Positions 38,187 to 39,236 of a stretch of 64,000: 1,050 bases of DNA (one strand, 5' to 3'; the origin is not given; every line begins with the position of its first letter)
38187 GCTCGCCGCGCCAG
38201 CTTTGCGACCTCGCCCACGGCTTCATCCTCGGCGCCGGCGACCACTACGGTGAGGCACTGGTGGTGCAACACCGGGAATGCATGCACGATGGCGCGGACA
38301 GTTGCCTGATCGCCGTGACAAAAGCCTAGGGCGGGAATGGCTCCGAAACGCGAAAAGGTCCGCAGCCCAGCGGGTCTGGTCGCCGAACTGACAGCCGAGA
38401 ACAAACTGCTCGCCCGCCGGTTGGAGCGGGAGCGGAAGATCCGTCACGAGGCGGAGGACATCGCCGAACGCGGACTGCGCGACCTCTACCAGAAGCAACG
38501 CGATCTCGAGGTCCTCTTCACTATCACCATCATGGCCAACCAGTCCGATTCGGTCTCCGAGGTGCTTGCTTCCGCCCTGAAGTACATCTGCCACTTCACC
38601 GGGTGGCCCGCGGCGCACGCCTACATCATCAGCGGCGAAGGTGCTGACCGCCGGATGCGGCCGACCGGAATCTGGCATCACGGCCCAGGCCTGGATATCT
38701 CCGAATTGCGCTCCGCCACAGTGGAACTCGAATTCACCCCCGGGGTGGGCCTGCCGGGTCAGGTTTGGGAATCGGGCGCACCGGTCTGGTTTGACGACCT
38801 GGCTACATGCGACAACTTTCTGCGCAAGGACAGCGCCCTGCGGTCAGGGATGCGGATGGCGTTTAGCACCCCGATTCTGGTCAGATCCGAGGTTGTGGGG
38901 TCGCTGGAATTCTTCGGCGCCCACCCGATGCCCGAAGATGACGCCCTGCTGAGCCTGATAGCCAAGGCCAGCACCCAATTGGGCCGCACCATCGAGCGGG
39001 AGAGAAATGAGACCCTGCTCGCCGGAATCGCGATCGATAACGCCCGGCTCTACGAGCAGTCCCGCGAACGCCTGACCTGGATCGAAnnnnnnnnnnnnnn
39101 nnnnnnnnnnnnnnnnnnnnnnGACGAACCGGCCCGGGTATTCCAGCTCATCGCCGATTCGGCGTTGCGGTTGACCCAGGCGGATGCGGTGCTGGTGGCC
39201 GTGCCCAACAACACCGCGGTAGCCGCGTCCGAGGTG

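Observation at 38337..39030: Module swap in the kinase: the haem-binding GAF-A of DevS/DosT is replaced by a coiled coil plus an unrelated GAF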

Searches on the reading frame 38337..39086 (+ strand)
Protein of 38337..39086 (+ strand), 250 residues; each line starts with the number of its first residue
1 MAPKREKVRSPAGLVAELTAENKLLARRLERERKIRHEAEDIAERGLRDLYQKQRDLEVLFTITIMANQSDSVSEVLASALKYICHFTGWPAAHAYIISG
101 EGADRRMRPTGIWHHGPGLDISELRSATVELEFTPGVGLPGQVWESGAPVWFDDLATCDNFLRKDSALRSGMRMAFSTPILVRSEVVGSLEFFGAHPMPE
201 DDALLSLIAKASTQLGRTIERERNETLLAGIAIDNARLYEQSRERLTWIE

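Call 7: search_solved_structures(query=window:38337-39086:+, max_evalue=10, show_alignments=5)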
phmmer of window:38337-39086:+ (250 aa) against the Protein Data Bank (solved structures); distinct sequences matched with E-value up to 10: 8.
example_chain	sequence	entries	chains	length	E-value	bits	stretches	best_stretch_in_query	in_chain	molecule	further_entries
4g3k_A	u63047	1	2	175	0.0082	19.1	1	133-209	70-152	Transcriptional regulator nlh1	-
4g3w_A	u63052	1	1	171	0.011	18.8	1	133-192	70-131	Transcriptional regulator nlh1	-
2vzw_A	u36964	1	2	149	0.016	18.2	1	136-243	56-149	PROBABLE HISTIDINE KINASE RESPONSE REGULATOR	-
5w10_A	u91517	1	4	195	0.19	14.6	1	131-210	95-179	cGMP-specific phosphodiesterase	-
2w3d_A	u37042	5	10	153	0.65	12.9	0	135-231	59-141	TWO COMPONENT SENSOR HISTIDINE KINASE DEVS (GAF FAMILY PROTEIN)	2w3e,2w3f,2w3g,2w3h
4ynr_A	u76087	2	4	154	0.66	12.9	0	135-231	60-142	Redox sensor histidine kinase response regulator DevS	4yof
2y8h_A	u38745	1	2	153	0.71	12.8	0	135-231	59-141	TWO COMPONENT SENSOR HISTIDINE KINASE DEVS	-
2y79_A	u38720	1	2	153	0.74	12.7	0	135-231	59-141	REDOX SENSOR HISTIDINE KINASE RESPONSE REGULATOR DEVS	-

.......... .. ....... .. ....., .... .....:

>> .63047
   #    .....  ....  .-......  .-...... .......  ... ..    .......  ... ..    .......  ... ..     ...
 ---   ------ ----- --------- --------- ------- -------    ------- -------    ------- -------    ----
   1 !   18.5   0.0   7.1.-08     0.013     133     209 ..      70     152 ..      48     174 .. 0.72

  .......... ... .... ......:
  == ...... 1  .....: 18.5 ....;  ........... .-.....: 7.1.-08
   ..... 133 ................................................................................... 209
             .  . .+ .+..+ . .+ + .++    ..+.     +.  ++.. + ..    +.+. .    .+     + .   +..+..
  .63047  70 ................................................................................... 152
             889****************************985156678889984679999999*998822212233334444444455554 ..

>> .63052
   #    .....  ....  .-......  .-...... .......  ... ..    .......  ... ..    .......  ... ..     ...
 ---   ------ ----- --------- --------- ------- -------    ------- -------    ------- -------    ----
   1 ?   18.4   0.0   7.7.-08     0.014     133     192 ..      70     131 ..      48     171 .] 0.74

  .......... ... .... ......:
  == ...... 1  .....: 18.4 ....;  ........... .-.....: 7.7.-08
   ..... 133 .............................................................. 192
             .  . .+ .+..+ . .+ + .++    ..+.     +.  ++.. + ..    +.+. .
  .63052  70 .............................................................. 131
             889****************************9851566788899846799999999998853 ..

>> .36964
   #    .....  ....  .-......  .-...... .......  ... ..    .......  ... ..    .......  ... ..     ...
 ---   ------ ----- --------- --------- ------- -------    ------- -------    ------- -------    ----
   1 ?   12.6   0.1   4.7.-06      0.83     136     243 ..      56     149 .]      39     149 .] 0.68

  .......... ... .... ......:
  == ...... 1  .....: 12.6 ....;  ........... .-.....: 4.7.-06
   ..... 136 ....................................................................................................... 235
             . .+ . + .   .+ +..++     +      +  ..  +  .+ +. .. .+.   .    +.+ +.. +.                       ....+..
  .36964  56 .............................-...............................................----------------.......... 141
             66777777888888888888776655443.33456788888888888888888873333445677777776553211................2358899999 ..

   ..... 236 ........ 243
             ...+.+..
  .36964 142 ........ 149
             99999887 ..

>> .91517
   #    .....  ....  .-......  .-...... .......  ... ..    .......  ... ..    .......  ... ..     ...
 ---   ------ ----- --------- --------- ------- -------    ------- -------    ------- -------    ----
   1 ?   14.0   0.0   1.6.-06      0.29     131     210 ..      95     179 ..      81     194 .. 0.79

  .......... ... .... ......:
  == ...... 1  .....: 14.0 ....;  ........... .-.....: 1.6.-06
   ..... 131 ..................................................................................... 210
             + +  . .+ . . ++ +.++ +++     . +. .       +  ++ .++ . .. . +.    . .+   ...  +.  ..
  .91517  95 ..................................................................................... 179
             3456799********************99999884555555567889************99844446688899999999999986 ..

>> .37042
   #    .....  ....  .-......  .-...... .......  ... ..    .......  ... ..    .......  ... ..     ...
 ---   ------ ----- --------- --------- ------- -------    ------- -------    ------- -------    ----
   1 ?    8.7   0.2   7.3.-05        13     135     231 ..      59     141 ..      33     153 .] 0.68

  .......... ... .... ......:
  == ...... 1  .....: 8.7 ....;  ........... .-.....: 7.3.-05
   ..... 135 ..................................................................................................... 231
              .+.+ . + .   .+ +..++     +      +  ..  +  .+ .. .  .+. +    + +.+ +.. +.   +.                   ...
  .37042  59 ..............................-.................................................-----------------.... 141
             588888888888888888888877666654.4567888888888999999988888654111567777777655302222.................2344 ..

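Call 8: find_homologous_proteins(query=window:38337-39026:+, max_evalue=0.001)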
Query window:38337-39026:+ (230 aa): 8 proteins with E <= 0.001 among 2215 candidates.
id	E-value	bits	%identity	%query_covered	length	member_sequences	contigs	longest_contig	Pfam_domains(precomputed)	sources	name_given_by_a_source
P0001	1.9e-109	383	80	95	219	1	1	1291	PF13185.13,PF01590.33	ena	-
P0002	6.2e-85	302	98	62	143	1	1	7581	-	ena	-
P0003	3.5e-75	271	79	68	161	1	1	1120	-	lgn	-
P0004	7.8e-74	266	56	96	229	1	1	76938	PF13185.13,PF01590.33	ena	-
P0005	1.5e-68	249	76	64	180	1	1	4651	-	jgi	jgi:hypothetical protein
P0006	9.1e-64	233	74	64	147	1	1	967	-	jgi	jgi:hypothetical protein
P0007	3.5e-39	153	64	51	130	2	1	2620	-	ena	-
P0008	1.4e-13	69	43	29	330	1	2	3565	PF13185.13,PF01590.33,PF14215.13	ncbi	-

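Call 9: find_encoding_contigs(protein=P0004, flank=8000, max_places=4)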
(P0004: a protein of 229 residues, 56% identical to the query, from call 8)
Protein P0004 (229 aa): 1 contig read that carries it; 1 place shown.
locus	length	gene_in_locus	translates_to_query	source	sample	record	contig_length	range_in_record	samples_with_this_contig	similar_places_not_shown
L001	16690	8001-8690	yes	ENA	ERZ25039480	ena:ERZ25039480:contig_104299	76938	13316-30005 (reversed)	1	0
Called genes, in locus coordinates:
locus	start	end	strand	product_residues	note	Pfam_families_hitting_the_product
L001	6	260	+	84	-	-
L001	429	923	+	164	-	PF02913:FAD-oxidase_C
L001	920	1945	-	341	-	PF04143:Sulf_transp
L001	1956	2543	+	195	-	-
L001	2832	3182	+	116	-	PF00067:p450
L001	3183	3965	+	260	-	PF00440:TetR_N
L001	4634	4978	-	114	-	PF01757:Acyl_transf_3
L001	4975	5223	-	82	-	PF03880:DbpA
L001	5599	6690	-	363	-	PF00270:DEAD, PF04851:ResIII (weak), PF00271:Helicase_C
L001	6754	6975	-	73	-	-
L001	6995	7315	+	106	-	PF14041:Lipoprotein_21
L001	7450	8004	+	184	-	PF07700:HNOB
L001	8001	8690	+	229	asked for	PF13185:GAF_2, PF01590:GAF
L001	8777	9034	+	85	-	PF00990:GGDEF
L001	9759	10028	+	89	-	PF00563:EAL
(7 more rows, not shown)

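Call 14: find_related_loci(query=A1, collection=genome_contigs, flank=10000)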
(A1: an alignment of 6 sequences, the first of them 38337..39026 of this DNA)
Query A1 (230 aa) in genome_contigs; peptide patterns used: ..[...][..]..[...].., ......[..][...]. (x = any residue, [..] = any of these).
204 stretches matched a pattern; 29 encode a relative of the query (tblastn E <= 1e-3); 29 distinct loci.
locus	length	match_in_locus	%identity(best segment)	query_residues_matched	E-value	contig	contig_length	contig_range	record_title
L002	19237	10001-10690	87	1-230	2e-122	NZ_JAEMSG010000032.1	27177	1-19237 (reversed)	MAG: Mycolicibacterium sp. isolate SupBloom_Metag_022 NODE_379_length_27177_cov_8.244193, whole genome shotgun sequence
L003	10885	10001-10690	83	1-230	4e-121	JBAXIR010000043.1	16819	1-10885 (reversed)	MAG: Mycobacteriaceae bacterium isolate ELA354 MAG354_43, whole genome shotgun sequence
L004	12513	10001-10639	78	1-230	4e-115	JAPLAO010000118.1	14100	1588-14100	MAG: Mycobacterium sp. isolate LacPavin_0818_WC45_MAG_66_12 LacPavin_0818_WC45_scaffold_943380, whole genome shotgun seq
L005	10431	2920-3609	72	1-230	2e-100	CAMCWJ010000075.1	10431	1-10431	MAG: Bifidobacterium breve isolate ME-09jul19-156 genome assembly, contig: ME-09jul19-C9952, whole genome shotgun sequen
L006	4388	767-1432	66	1-222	2e-91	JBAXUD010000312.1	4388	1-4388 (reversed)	MAG: Mycobacteriaceae bacterium isolate ELA652 MAG652_312, whole genome shotgun sequence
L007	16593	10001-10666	62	1-222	4e-89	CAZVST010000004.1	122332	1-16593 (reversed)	MAG TPA_asm: uncultured Mycobacterium sp. isolate SRP242652_co2_113 genome assembly, contig: NODE_179_length_122332_cov_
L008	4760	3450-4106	60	11-229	8e-87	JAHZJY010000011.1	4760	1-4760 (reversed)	MAG: Actinomycetes bacterium isolate O_S4.2_bin.13 k141_9335, whole genome shotgun sequence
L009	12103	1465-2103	58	16-228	2e-80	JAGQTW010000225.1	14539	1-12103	MAG: Mycobacterium sp. isolate HKST-UBA43 2015-01-06_1_(paired)_contig_116481, whole genome shotgun sequence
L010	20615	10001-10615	60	18-223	3e-79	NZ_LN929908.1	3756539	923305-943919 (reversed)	Mycobacterium sp. M26, whole genome shotgun sequence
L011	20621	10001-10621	62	16-222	4e-78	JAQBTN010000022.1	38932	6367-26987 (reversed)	MAG: Actinomycetota bacterium isolate casp150-mb.119 NODE_2711_length_38932_cov_0.186594, whole genome shotgun sequence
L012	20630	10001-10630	57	14-223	1e-77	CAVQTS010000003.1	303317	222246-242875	MAG: uncultured Actinomycetota bacterium isolate MFD01689.bin.1.5 genome assembly, contig: contig_16045, whole genome sh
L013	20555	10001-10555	62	37-221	8e-77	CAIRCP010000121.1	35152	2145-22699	MAG: uncultured actinobacterium isolate Umea_bin-02178 genome assembly, contig: bin-02178:121/248, whole genome shotgun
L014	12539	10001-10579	61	37-229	2e-74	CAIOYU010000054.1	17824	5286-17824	MAG: uncultured actinobacterium isolate Loclat_bin-09341 genome assembly, contig: bin-09341:054/781, whole genome shotgu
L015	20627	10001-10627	60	15-223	9e-73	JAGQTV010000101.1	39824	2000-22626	MAG: Mycobacterium sp. isolate HKST-UBA42 k127_3304670, whole genome shotgun sequence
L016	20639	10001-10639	57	16-228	3e-79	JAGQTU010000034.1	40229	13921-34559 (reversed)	MAG: Mycobacterium sp. isolate HKST-UBA41 NODE_35_length_40229_cov_23.434997, whole genome shotgun sequence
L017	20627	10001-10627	59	15-223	2e-69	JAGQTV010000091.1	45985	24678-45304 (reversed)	MAG: Mycobacterium sp. isolate HKST-UBA42 k127_2931298, whole genome shotgun sequence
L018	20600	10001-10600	43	25-223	8e-51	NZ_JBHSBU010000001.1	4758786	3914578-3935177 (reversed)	Chitinimonas lacunae strain LMG 29894 Chromosome1, whole genome shotgun sequence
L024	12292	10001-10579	28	25-225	2e-16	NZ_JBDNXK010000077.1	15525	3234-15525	MAG: Acetobacter sp. isolate WK045_bin.3 NODE_889_length_15525_cov_7.517195, whole genome shotgun sequence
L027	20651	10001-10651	30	1-223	2e-8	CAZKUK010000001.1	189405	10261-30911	MAG TPA_asm: uncultured Mycobacterium sp. isolate binchicken_co334_239 genome assembly, contig: NODE_44_length_189405_co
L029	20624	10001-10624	28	11-223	5e-6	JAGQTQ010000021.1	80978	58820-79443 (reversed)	MAG: Mycobacterium sp. isolate HKST-UBA37 2010_3188, whole genome shotgun sequence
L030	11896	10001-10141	70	14-60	5e-6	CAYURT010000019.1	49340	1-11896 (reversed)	MAG TPA_asm: uncultured Mycobacterium sp. isolate binchicken_co334_124 genome assembly, contig: NODE_1034_length_49340_c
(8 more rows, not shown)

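Call 21: search_protein_representatives(alignment_id=A1)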
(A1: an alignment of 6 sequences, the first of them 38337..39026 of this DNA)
Query: 6 sequences, 213 profile positions. Proteins with E-value up to 0.001 (for the whole library): 14611; up to 1e-10: 8409; up to 1e-30: 398. The best 150 are listed.
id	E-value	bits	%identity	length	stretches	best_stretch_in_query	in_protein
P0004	7.8e-115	397.8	-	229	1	1-213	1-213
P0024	4.9e-113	392.0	-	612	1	1-213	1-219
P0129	9.4e-95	332.2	-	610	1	4-213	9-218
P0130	1.5e-92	325.1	-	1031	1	7-213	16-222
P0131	1.3e-77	276.2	-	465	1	7-212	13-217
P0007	6.7e-70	251.0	-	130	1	1-130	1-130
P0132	1.9e-63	229.9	-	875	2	44-213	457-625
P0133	2.5e-62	226.3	-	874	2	38-213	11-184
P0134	2.8e-62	226.1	-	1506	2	48-213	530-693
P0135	3.5e-61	222.5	-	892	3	19-213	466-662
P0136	7.1e-61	221.5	-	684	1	9-213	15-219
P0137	2.3e-59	216.6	-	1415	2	49-213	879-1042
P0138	6.0e-59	215.2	-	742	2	35-212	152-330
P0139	8.4e-59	214.7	-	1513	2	37-213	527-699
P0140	7.5e-58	211.6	-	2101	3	44-213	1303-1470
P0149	6.9e-52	192.1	-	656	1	14-213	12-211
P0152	4.4e-51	189.5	-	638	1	13-213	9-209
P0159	1.3e-49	184.7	-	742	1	18-213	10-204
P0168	6.3e-48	179.2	-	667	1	18-212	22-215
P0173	1.8e-47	177.7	-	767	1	13-213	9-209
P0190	6.2e-46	172.7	-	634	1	11-213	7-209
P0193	1.1e-45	171.9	-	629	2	17-213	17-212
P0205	1.1e-44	168.6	-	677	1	7-212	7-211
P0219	1.4e-43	165.0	-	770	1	15-212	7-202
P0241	4.4e-42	160.1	-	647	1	14-212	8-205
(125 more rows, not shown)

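Call 24: search_protein_families(library=pfam, proteins=[L011:9980-13039:+, L013:10001-12973:+, L017:9914-12331:+, L027:10001-11383:+, L029:9926-11389:+, L030:9902-11350:+, L008:3411-4760:+, L024:9944-11107:+, L010:9968-11977:+, L018:10001-11971:+], max_evalue=0.001)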
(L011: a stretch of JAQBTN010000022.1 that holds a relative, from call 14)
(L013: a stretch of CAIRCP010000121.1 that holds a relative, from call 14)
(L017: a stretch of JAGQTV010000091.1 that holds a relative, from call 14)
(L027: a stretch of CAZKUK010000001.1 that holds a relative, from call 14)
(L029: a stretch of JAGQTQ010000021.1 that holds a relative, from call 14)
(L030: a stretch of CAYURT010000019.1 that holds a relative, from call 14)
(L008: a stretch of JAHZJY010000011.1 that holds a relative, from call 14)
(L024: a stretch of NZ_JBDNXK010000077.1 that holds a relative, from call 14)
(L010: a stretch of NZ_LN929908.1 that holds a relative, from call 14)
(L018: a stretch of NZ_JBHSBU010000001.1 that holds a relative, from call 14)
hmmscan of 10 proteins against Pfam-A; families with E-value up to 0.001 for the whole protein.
L011:9980-13039:+ (1020 aa): 9 families
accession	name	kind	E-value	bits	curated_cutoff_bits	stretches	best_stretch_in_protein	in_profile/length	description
PF08448.16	PAS_4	-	3e-37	127.7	23.1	3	520-615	13-108/110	PAS fold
PF07228.17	SpoIIE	-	9.9e-37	127.2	25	1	824-1019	1-191/192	Stage II sporulation protein E (SpoIIE)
PF00989.32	PAS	-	2.3e-18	66.7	22.6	1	503-611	1-112/113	PAS fold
PF08447.18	PAS_3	-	1.2e-17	64.4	25.6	2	525-605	2-85/89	PAS fold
PF13426.13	PAS_9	-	3.8e-16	59.7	27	1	646-749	3-103/103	PAS domain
PF13188.13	PAS_8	-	1.1e-13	50.9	21.8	1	634-694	1-55/65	PAS domain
PF13185.12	GAF_2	-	1.5e-10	41.8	28.6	1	66-211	5-135/136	GAF domain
PF01590.32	GAF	-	2.8e-06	28.4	22.4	1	67-208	4-130/133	GAF domain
PF14215.12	bHLH-MYC_N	-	0.00079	20.2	30.2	0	121-198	101-175/181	bHLH-MYC and R2R3-MYB transcription factors N-terminal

L013:10001-12973:+ (991 aa): 8 families
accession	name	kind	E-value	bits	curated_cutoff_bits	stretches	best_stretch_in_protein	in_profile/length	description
PF07228.17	SpoIIE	-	1.2e-38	133.4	25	1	795-989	1-190/192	Stage II sporulation protein E (SpoIIE)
PF08448.16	PAS_4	-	2.1e-32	112.1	23.1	3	492-585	13-107/110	PAS fold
PF13426.13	PAS_9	-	1.3e-24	86.9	27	2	620-719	5-102/103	PAS domain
PF00989.32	PAS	-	1e-22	80.7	22.6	2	475-583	1-113/113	PAS fold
PF08447.18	PAS_3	-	3e-18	66.3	25.6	2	497-575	2-84/89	PAS fold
PF13188.13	PAS_8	-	1.5e-12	47.3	21.8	1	605-664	1-54/65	PAS domain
PF13185.12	GAF_2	-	7.5e-11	42.8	28.6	1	37-184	4-136/136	GAF domain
PF01590.32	GAF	-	4.1e-07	31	22.4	1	39-182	4-132/133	GAF domain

L017:9914-12331:+ (806 aa): 4 families
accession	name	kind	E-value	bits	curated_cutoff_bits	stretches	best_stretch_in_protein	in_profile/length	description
PF00563.25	EAL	-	3.5e-56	190.7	31.3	1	551-784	4-236/236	EAL domain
PF00990.26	GGDEF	-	2.4e-23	83.1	23.8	1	401-527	30-159/161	Diguanylate cyclase, GGDEF domain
PF13185.12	GAF_2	-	3e-16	60.3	28.6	1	87-235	3-136/136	GAF domain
PF01590.32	GAF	-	1.6e-09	38.8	22.4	1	89-233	3-132/133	GAF domain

L027:10001-11383:+ (461 aa): 4 families
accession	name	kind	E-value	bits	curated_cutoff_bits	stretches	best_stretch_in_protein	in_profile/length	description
PF07228.17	SpoIIE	-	3.7e-44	151.4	25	1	270-459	1-191/192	Stage II sporulation protein E (SpoIIE)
PF13185.12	GAF_2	-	1.4e-08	35.5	28.6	1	71-213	2-135/136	GAF domain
PF01590.32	GAF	-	1.2e-05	26.3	22.4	1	75-213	4-133/133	GAF domain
PF13492.12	GAF_3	-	0.00016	22.5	27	1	73-213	2-127/129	GAF domain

L029:9926-11389:+ (488 aa): 4 families
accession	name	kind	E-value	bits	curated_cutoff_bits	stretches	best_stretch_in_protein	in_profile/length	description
PF07228.17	SpoIIE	-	9.3e-45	153.4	25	1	286-479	1-191/192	Stage II sporulation protein E (SpoIIE)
PF13185.12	GAF_2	-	1.4e-09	38.7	28.6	1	86-229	2-135/136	GAF domain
PF01590.32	GAF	-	2.5e-07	31.7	22.4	1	122-229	34-133/133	GAF domain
PF13492.12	GAF_3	-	3.6e-07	31.1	27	1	88-229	2-127/129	GAF domain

L030:9902-11350:+ (483 aa): 4 families
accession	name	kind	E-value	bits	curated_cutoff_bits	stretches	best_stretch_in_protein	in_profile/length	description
PF07228.17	SpoIIE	-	1.1e-42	146.6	25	1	291-478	1-191/192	Stage II sporulation protein E (SpoIIE)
PF13185.12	GAF_2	-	2.6e-09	37.9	28.6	1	91-234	2-135/136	GAF domain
PF01590.32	GAF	-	7e-07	30.3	22.4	1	101-234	10-133/133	GAF domain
PF13492.12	GAF_3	-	4.8e-06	27.4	27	1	100-234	9-127/129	GAF domain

L008:3411-4760:+ (450 aa): 6 families
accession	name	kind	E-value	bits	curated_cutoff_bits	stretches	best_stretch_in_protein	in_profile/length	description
PF08448.16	PAS_4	-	5.5e-12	46.3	23.1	1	271-364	14-109/110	PAS fold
PF13185.12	GAF_2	-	6.3e-12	46.3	28.6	1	77-216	5-132/136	GAF domain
PF13426.13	PAS_9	-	8.5e-08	32.9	27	0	273-362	13-103/103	PAS domain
PF01590.32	GAF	-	9.9e-07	29.8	22.4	1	79-213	5-127/133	GAF domain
PF14215.12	bHLH-MYC_N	-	2e-06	28.6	30.2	1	131-212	100-178/181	bHLH-MYC and R2R3-MYB transcription factors N-terminal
PF00989.32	PAS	-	7.5e-05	23.2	22.6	0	414-442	24-52/113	PAS fold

L024:9944-11107:+ (388 aa): 1 family
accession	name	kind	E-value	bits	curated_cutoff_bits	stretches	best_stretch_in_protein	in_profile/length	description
PF00990.26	GGDEF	-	1.7e-39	135.6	23.8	1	219-376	1-159/161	Diguanylate cyclase, GGDEF domain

L010:9968-11977:+ (670 aa): 3 families
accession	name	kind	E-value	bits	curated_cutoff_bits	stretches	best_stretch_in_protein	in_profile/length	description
PF00563.25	EAL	-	8.7e-72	241.7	31.3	1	415-651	3-236/236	EAL domain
PF00990.26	GGDEF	-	8.1e-39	133.4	23.8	1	224-393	1-160/161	Diguanylate cyclase, GGDEF domain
PF13185.12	GAF_2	-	4.7e-12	46.7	28.6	1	67-213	4-136/136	GAF domain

L018:10001-11971:+ (657 aa): 5 families
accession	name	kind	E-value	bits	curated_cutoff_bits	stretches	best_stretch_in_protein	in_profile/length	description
PF00563.25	EAL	-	2.8e-77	259.7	31.3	1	403-640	2-236/236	EAL domain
PF00990.26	GGDEF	-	6.6e-47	159.7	23.8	2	209-291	1-82/161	Diguanylate cyclase, GGDEF domain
PF13185.12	GAF_2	-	4.5e-12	46.8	28.6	1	49-197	4-136/136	GAF domain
PF01590.32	GAF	-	3.4e-07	31.3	22.4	1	35-194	5-131/133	GAF domain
PF14215.12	bHLH-MYC_N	-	6.7e-05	23.7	30.2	1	106-160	101-157/181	bHLH-MYC and R2R3-MYB transcription factors N-terminal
